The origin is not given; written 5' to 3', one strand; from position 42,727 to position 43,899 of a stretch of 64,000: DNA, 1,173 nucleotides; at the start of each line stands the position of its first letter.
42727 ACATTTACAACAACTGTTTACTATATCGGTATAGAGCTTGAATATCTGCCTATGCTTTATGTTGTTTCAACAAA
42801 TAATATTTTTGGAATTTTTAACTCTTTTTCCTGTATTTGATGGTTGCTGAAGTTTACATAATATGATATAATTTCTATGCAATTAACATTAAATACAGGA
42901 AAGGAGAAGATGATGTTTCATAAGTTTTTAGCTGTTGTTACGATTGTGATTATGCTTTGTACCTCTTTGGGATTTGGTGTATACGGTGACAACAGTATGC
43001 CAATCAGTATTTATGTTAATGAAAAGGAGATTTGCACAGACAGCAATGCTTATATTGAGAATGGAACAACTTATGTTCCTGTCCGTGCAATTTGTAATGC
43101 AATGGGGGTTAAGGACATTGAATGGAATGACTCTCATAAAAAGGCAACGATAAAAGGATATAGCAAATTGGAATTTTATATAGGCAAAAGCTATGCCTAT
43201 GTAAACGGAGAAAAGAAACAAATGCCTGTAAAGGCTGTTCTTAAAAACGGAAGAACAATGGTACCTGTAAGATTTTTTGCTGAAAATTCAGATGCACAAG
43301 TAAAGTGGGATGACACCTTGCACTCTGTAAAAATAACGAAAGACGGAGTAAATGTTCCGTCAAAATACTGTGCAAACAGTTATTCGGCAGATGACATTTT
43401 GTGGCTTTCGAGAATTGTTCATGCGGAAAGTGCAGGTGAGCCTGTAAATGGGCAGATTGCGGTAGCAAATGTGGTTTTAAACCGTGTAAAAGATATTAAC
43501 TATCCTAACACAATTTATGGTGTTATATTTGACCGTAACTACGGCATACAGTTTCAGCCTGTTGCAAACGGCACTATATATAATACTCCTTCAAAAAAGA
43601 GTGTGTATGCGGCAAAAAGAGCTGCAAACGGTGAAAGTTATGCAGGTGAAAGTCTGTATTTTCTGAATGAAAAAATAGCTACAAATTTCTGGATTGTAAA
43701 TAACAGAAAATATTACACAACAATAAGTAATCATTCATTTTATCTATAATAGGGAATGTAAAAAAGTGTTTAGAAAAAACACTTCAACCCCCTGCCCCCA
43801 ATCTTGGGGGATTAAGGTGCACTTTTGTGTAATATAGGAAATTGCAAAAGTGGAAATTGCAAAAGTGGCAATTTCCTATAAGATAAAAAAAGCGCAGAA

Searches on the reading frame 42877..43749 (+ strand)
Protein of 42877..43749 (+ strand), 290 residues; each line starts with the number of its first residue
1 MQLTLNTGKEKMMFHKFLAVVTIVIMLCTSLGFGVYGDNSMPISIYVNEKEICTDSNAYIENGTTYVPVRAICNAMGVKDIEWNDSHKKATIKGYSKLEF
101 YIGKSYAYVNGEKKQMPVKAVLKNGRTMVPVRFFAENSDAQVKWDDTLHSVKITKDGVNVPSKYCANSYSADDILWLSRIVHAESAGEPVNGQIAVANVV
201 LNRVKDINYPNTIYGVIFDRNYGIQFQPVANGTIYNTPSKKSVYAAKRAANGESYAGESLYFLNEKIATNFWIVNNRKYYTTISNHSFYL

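Call 22: find_encoding_contigs(protein=window:42877-43749:+, flank=3000, max_places=10)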
Protein window:42877-43749:+ (290 aa): 1 contig read that carries it; 1 place shown.
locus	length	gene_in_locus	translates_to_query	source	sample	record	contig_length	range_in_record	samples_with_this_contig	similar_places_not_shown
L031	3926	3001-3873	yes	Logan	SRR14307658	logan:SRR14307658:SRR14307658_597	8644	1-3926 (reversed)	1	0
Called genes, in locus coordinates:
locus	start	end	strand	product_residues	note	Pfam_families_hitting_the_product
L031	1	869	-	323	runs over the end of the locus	PF00535:Glycos_transf_2, PF10111:Glyco_tranf_2_2, PF13641:Glyco_tranf_2_3 (weak)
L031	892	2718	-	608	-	PF04138:GtrA_DPMS_TM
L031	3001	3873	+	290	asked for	PF07833:Cu_amine_oxidN1, PF07486:Hydrolase_2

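Call 47: find_homologous_proteins(query=window:42877-43749:+, max_evalue=1e-30)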
Query window:42877-43749:+ (290 aa): 3292 proteins with E <= 1e-30 among 3809 candidates; the best 120 are listed.
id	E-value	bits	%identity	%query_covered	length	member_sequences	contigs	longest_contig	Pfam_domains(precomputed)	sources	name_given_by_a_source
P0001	2.1e-181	620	98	96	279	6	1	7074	PF07486.18,PF07833.17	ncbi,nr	ncbi:MAG: cell wall hydrolase [Clostridia bacterium]|nr:cell wall hydrolase [Clostridia bacterium]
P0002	4.9e-158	543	86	96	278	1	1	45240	PF07486.18,PF07833.17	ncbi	-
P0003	6.7e-158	543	85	96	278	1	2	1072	PF07486.18,PF07833.17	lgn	-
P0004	3.3e-155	534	85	96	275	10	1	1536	PF07486.18,PF07833.17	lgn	-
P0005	1.2e-154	532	84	96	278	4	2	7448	PF07486.18,PF07833.17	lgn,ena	-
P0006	4.8e-154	530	83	96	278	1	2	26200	PF07486.18,PF07833.17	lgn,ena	-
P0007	4.5e-153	527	83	96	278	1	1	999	PF07486.18,PF07833.17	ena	-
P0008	1.2e-152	525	82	96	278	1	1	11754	PF07486.18,PF07833.17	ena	-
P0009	4.3e-151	520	82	96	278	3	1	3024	PF07486.18,PF07833.17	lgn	-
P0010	5.0e-151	520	81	96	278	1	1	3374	PF07486.18,PF07833.17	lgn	-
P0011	7.1e-151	520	82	96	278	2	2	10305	PF07486.18,PF07833.17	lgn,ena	-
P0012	7.7e-150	516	82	96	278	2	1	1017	PF07486.18,PF07833.17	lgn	-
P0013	2.0e-149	515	81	96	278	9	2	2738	PF07486.18,PF07833.17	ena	-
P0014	2.6e-147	508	80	96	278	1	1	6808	PF07486.18,PF07833.17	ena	-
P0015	5.6e-147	507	80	96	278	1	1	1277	PF07486.18,PF07833.17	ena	-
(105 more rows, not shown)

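Call 48: find_encoding_contigs(protein=P0001, flank=2500, max_places=3)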
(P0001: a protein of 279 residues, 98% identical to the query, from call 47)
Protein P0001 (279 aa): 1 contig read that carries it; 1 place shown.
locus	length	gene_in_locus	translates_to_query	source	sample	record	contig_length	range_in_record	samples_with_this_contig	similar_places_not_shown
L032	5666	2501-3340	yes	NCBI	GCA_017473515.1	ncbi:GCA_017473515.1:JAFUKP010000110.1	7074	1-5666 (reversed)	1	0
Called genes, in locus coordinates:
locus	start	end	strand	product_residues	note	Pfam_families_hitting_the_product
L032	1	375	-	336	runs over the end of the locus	PF00535:Glycos_transf_2, PF10111:Glyco_tranf_2_2, PF13641:Glyco_tranf_2_3 (weak)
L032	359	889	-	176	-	PF04138:GtrA_DPMS_TM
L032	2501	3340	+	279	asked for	PF07833:Cu_amine_oxidN1, PF07486:Hydrolase_2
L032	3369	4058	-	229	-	PF01520:Amidase_3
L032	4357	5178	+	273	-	PF10672:Methyltrans_SAM, PF03602:Cons_hypoth95 (weak)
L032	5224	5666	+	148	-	PF00005:ABC_tran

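Call 49: find_encoding_contigs(protein=P0002, flank=2500, max_places=3)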
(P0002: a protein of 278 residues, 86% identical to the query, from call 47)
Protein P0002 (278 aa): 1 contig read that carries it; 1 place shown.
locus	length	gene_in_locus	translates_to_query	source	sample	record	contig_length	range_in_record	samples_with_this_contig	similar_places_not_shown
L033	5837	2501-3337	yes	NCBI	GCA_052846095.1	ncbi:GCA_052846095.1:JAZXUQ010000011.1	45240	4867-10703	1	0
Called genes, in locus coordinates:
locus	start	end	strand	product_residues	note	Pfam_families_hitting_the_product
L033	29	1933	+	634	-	PF03169:OPT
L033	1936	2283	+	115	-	PF05402:PqqD (weak)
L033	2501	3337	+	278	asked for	PF07833:Cu_amine_oxidN1, PF07486:Hydrolase_2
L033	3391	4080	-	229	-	PF01520:Amidase_3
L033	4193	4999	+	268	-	PF01261:AP_endonuc_2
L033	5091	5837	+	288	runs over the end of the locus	PF10672:Methyltrans_SAM, PF03602:Cons_hypoth95 (weak)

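Call 50: find_encoding_contigs(protein=P0006, flank=2500, max_places=3)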
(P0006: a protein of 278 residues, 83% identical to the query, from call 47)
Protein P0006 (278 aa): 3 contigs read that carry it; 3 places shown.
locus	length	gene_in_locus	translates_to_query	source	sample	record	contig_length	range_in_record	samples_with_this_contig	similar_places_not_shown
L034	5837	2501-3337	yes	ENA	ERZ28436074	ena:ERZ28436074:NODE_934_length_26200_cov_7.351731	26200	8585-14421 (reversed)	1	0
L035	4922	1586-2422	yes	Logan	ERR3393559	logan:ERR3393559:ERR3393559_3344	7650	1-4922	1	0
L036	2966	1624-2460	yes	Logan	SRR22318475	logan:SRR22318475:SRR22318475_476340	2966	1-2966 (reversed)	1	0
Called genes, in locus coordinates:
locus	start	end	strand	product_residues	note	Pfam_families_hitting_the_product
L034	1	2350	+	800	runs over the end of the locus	PF02861:Clp_N, PF00004:AAA, PF17871:AAA_lid_9, PF00158:Sigma54_activat, PF00004:AAA, PF07724:AAA_2, PF07728:AAA_5, PF10431:ClpB_D2-small, +8 more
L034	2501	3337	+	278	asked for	PF07833:Cu_amine_oxidN1, PF07486:Hydrolase_2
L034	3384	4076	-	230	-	PF01520:Amidase_3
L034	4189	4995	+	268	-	PF01261:AP_endonuc_2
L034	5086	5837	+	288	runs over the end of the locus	PF10672:Methyltrans_SAM, PF03602:Cons_hypoth95 (weak)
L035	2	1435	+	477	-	?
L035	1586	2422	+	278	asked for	PF07833:Cu_amine_oxidN1, PF07486:Hydrolase_2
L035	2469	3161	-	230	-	PF01520:Amidase_3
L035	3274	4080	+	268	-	PF01261:AP_endonuc_2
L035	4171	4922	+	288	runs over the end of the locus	PF10672:Methyltrans_SAM, PF03602:Cons_hypoth95 (weak)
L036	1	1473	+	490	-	?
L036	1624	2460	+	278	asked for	PF07833:Cu_amine_oxidN1, PF07486:Hydrolase_2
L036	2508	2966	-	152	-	?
